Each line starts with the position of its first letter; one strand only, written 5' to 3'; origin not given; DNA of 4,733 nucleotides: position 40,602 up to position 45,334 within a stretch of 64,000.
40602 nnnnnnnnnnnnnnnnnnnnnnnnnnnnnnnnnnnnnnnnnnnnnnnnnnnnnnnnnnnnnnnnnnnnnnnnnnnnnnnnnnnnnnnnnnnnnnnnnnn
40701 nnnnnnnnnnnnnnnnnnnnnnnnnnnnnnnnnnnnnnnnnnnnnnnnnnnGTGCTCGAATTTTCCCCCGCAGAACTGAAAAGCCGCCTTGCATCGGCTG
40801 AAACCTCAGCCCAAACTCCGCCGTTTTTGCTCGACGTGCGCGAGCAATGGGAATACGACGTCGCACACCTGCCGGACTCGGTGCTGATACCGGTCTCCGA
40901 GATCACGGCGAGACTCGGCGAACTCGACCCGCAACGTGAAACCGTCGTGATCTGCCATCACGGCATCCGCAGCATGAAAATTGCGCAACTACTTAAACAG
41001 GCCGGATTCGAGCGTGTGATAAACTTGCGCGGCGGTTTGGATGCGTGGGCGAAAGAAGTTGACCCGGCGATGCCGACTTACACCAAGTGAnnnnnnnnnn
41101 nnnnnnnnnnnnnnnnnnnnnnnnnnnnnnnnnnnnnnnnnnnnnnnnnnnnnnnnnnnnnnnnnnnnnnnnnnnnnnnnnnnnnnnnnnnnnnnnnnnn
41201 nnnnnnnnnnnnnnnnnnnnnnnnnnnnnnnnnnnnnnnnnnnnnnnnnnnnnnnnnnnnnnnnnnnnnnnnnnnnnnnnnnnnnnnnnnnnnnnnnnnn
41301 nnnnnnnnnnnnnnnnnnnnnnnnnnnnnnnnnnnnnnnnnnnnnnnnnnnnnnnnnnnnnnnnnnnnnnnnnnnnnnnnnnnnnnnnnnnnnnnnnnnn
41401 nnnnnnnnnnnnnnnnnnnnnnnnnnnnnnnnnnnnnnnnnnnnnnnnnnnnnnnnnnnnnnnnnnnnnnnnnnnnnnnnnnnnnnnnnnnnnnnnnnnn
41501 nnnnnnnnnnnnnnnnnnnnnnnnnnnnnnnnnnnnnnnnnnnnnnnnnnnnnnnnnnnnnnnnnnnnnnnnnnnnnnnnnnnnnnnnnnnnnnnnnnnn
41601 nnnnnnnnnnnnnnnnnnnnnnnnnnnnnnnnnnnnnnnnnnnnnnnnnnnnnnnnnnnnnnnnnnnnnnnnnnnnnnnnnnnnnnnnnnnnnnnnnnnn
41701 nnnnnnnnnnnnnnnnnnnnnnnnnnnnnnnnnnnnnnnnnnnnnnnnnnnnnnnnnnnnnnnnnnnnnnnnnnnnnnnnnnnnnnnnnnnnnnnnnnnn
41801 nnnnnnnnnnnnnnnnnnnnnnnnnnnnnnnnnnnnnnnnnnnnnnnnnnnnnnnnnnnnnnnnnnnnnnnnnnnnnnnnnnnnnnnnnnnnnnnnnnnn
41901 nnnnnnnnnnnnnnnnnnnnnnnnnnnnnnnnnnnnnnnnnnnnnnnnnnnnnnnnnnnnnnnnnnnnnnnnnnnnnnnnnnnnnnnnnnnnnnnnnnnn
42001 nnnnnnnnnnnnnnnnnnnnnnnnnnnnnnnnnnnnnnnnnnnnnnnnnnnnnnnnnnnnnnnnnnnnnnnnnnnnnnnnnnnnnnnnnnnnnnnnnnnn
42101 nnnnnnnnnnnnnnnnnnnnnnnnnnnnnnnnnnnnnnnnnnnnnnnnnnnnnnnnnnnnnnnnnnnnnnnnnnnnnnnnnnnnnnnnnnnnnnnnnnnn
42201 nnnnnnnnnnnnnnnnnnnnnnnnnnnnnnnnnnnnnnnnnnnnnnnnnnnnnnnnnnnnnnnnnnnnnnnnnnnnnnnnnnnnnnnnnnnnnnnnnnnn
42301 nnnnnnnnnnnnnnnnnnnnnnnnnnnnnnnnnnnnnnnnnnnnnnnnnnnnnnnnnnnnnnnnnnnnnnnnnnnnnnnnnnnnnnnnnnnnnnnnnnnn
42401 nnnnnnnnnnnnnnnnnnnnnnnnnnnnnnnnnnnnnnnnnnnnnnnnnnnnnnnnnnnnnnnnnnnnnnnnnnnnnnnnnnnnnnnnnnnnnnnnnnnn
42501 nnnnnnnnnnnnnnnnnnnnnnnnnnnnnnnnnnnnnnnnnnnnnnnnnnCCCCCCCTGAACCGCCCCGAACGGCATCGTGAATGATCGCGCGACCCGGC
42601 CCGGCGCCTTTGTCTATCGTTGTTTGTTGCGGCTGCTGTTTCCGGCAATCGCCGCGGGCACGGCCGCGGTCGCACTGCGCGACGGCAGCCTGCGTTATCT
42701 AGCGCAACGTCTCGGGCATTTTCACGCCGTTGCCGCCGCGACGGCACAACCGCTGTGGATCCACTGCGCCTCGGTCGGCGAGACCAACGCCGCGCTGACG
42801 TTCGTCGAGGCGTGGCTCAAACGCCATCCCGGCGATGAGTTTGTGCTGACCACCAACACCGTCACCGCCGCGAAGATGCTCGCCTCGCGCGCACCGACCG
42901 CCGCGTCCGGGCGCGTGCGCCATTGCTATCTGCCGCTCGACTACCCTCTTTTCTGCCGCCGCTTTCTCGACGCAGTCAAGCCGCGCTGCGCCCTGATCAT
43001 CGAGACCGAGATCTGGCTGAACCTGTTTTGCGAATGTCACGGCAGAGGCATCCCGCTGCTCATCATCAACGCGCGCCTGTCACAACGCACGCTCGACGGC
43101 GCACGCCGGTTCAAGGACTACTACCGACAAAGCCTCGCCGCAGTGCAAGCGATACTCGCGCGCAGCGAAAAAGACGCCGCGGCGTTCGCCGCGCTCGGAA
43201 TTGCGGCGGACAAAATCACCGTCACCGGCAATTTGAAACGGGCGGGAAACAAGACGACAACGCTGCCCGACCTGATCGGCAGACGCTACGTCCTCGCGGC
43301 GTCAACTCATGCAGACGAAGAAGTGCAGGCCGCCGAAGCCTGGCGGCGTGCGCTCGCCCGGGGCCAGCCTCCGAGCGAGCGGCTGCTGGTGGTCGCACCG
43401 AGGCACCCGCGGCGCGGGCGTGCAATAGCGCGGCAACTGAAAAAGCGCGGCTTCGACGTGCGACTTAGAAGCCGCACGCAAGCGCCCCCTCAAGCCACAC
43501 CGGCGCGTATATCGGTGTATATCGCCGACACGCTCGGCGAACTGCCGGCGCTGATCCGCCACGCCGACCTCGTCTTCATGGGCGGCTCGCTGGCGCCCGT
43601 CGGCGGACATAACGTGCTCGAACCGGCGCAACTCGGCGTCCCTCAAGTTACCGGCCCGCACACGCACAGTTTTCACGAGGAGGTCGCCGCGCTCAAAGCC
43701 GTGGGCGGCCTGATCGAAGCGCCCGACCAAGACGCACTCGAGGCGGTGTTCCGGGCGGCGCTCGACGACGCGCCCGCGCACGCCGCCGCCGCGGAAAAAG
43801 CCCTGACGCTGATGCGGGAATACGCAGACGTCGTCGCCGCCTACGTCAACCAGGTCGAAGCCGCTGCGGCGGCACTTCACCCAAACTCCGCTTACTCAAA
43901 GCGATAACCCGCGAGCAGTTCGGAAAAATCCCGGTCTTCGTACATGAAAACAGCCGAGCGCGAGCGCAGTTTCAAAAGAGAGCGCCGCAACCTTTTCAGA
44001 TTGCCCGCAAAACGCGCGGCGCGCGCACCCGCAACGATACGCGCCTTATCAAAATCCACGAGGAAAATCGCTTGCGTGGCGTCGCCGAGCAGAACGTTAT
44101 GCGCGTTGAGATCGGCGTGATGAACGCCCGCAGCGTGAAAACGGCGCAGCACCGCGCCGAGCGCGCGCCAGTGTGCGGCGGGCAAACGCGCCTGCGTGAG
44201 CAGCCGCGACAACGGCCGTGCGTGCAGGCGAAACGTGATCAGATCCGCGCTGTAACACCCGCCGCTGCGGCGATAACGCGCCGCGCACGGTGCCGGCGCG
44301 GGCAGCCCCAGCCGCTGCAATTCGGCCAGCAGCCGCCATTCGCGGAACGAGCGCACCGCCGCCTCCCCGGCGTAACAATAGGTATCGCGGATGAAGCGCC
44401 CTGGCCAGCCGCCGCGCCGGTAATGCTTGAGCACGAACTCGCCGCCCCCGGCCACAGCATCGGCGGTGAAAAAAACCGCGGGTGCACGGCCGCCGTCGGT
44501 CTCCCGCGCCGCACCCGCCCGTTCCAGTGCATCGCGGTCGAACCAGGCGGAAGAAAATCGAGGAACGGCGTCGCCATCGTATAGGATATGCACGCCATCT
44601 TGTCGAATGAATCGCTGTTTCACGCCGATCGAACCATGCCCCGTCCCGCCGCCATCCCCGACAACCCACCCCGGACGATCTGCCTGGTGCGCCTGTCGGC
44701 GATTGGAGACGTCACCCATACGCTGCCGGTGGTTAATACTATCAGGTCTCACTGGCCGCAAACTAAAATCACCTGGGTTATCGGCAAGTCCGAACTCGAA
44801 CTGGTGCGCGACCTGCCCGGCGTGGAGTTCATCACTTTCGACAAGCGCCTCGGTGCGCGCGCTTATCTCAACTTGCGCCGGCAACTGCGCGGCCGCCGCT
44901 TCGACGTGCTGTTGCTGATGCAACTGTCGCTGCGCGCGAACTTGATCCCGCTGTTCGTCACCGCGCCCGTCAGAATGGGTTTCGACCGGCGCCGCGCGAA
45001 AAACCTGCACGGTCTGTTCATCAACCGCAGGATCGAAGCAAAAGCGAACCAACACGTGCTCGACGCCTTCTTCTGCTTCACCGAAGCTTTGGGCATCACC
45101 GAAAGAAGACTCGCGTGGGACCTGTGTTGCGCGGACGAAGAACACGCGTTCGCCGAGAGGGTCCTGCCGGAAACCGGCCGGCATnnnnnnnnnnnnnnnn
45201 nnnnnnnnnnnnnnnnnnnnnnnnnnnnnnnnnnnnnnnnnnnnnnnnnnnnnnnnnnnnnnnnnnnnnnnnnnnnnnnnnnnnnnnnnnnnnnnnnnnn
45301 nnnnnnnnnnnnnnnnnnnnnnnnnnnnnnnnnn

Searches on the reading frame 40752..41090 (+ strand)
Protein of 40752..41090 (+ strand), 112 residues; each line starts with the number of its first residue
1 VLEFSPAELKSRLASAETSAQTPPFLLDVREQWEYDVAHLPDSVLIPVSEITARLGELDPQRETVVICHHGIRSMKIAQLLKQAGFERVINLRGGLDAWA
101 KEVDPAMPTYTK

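Call 71: find_encoding_contigs(protein=window:40752-41090:+, flank=3000, max_places=5)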
Protein window:40752-41090:+ (112 aa): no gene with exactly this product is on record in the collection.

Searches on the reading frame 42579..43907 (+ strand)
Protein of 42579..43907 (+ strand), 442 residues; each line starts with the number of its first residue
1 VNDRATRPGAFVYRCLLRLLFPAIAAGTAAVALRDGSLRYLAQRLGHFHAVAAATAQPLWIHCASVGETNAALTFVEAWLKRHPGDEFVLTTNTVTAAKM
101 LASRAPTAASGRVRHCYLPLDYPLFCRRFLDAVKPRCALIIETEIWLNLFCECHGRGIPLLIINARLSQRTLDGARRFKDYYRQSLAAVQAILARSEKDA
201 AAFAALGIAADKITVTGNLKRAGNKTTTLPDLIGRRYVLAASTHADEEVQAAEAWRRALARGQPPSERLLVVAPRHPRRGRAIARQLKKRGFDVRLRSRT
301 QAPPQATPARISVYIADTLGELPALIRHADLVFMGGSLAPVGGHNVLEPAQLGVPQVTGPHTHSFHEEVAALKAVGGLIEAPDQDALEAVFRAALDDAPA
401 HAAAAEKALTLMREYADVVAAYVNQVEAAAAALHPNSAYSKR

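Call 11: search_protein_families(library=pfam, proteins=[window:42579-43907:+], max_evalue=0.1)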
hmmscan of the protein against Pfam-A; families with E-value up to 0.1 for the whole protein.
window:42579-43907:+ (442 aa): 4 families
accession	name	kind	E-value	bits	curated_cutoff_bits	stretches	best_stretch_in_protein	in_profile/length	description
PF04413.22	Glycos_transf_N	-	1.8e-57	194.2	23.9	1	41-220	3-176/179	3-Deoxy-D-manno-octulosonic-acid transferase (kdotransferase)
PF13439.12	Glyco_transf_4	-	1.3e-06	29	28.5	1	158-217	108-163/170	Glycosyltransferase Family 4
PF00534.26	Glycos_transf_1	-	1.7e-05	24.9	26.4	1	320-408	84-169/172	Glycosyl transferases group 1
PF10618.14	Tail_tube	-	0.089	13.1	23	0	176-252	25-102/117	Phage tail tube protein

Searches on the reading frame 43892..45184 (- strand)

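Call 11: search_protein_families(library=pfam, proteins=[window:43892-45184:-], max_evalue=0.1)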
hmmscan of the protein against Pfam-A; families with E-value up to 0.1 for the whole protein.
window:43892-45184:- (430 aa): 5 families
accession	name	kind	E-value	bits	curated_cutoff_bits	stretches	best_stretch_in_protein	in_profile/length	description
PF06293.20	Kdo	-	1e-33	117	21.3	1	245-427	25-207/207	Lipopolysaccharide kinase (Kdo/WaaP) family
PF19974.5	TCAD9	-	0.00019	21.2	40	1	276-382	250-325/429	Ternary complex associated domain 9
PF01163.29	RIO1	-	0.00044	20.3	22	1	281-379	57-149/187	RIO domain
PF01636.29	APH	-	0.0044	17.2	23.2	1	232-352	8-110/239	Phosphotransferase enzyme family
PF00069.31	Pkinase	-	0.0049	16.7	31.7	1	342-388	107-152/263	Protein kinase domain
